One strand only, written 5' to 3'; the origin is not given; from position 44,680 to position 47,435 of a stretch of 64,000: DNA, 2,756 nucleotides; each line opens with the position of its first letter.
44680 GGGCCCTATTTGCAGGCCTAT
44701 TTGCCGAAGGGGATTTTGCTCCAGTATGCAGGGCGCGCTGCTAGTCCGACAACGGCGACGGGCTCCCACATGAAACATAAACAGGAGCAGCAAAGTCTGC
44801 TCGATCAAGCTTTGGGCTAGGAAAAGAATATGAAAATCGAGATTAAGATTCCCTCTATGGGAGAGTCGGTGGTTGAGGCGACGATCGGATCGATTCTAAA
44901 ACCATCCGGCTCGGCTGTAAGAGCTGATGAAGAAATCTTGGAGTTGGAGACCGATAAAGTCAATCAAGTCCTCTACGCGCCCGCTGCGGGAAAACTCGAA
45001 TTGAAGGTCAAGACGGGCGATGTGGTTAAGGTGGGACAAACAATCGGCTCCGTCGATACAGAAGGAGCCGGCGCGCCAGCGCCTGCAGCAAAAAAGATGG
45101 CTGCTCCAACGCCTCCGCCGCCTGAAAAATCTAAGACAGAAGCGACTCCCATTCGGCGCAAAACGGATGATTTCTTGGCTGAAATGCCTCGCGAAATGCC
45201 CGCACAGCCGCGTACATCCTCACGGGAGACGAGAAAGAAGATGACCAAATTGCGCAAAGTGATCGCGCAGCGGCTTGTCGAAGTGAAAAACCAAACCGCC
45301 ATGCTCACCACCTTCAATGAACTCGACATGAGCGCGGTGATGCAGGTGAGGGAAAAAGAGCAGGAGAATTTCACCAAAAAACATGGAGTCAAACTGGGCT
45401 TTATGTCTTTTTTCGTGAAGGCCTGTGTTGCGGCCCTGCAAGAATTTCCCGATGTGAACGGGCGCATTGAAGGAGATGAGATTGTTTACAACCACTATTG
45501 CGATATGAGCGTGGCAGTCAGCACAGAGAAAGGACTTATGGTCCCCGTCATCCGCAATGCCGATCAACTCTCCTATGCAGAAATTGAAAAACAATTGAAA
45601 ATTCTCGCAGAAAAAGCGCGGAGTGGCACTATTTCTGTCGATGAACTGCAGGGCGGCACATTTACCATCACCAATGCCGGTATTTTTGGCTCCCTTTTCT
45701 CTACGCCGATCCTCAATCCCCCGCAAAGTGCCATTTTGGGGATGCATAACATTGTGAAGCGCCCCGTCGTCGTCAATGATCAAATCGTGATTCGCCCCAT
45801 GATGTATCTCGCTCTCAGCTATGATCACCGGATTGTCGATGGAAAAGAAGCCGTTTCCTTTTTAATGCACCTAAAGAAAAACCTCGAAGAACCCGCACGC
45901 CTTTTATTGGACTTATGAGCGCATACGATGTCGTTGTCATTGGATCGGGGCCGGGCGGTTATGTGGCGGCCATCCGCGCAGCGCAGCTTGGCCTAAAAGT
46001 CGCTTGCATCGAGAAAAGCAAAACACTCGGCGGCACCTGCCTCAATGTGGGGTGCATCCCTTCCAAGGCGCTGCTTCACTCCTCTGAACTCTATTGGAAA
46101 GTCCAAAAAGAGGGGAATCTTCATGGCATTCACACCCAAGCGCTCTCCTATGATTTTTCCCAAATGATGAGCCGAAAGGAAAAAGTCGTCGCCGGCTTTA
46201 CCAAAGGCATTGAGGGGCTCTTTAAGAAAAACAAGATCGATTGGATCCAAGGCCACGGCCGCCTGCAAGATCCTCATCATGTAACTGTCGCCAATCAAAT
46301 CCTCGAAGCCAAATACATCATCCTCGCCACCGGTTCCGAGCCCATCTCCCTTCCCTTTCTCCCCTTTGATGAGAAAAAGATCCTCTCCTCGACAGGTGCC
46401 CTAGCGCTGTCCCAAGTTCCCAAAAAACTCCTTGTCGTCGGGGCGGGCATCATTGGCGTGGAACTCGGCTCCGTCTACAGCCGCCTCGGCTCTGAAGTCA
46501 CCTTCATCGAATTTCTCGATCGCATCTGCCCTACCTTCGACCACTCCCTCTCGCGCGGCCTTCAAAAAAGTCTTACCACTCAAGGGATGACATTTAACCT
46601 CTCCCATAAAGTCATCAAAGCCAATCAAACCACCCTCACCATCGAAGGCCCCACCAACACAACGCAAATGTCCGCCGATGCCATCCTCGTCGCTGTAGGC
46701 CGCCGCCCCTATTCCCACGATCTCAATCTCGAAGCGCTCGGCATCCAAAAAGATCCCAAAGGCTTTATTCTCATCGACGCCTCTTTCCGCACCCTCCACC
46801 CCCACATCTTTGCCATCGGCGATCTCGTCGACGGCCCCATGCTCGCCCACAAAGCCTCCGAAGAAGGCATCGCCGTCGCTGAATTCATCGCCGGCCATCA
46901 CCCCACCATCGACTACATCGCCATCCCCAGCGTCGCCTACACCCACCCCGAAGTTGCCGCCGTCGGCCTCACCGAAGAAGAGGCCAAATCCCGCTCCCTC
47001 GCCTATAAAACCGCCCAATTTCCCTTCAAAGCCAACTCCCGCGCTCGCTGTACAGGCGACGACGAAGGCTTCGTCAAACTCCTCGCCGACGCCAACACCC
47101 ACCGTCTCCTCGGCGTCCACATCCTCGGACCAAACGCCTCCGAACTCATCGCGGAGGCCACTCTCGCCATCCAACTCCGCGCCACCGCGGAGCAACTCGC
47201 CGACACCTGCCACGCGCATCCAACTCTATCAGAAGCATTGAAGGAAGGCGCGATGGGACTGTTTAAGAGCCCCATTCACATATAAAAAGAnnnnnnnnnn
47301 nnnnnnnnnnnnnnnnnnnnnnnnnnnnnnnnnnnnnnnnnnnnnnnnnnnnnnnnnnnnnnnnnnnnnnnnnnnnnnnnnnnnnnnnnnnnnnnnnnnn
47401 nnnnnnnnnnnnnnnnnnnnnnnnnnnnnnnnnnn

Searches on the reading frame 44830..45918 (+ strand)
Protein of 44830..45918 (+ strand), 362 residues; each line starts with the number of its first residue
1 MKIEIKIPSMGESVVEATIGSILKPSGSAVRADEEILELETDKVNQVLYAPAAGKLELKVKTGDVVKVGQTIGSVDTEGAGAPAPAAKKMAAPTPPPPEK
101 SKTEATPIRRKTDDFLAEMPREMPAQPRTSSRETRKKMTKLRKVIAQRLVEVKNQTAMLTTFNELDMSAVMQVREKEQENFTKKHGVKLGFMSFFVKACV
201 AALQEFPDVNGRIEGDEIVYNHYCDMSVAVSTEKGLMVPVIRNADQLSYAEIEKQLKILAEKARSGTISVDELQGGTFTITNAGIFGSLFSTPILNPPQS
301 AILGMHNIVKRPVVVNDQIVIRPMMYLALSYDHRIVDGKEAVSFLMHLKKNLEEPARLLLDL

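Call 68: search_protein_families(library=pfam, proteins=[window:44830-45918:+])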
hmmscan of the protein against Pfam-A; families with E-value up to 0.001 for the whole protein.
window:44830-45918:+ (362 aa): 2 families
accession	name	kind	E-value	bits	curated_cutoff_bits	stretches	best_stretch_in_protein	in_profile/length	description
PF00198.28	2-oxoacid_dh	-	2.9e-87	292.4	23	1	132-360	3-232/232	2-oxoacid dehydrogenases acyltransferase (catalytic domain)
PF00364.28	Biotin_lipoyl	-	1.6e-12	47.5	22.1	1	4-72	2-70/73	Biotin-requiring enzyme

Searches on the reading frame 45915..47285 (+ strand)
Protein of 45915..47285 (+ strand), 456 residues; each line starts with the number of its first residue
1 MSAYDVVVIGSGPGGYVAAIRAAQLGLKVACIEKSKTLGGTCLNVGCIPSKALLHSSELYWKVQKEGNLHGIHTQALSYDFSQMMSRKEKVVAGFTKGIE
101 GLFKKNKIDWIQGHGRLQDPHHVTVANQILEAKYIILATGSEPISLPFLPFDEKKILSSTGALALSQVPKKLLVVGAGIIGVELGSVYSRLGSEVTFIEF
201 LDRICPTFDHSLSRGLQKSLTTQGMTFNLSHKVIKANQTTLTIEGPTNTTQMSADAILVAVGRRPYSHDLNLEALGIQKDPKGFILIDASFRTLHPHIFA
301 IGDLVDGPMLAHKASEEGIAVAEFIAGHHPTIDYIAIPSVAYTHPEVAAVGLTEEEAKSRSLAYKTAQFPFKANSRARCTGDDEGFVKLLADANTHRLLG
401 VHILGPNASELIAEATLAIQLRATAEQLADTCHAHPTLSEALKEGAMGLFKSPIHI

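Call 68: search_protein_families(library=pfam, proteins=[window:45915-47285:+])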
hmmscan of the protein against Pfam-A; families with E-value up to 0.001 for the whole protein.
window:45915-47285:+ (456 aa): 13 families
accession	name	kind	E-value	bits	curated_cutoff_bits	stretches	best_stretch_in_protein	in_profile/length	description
PF07992.20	Pyr_redox_2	-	2.8e-71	240.8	26.1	1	4-318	1-291/291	Pyridine nucleotide-disulphide oxidoreductase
PF02852.28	Pyr_redox_dim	-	7.6e-42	142.4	25.3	1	337-444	1-108/110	Pyridine nucleotide-disulphide oxidoreductase, dimerisation domain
PF00070.33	Pyr_redox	-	1e-21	77.6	22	1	171-239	1-69/82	Pyridine nucleotide-disulphide oxidoreductase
PF13738.12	Pyr_redox_3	-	2.1e-10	40.8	30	1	120-302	113-305/305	Pyridine nucleotide-disulphide oxidoreductase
PF01134.28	GIDA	-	3.1e-10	40.1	22.1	1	5-141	1-150/391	Glucose inhibited division protein A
PF12831.13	FAD_oxidored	-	1.3e-09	38.3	27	1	5-52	1-48/416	FAD dependent oxidoreductase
PF13450.12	NAD_binding_8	-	6.6e-09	36.4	21.9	1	8-43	1-36/68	NAD(P)-binding Rossmann-like domain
PF00890.30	FAD_binding_2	-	1.3e-08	34.9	20.4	1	5-41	1-37/414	FAD binding domain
PF03486.20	HI0933_like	-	1.3e-07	31.8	50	1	5-40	2-37/244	HI0933-like protein Rossmann domain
PF01266.30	DAO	-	3.8e-05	23.8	27.9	0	5-41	1-38/353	FAD dependent oxidoreductase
PF01946.23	Thi4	-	6.6e-05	22.7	26.2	1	4-47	18-62/235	Thi4 family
PF01494.25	FAD_binding_3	-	6.8e-05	22.7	22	0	4-37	2-35/349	FAD binding domain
PF01262.27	AlaDh_PNT_C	-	0.00018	21.5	23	0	5-36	30-61/214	Alanine dehydrogenase/PNT, C-terminal domain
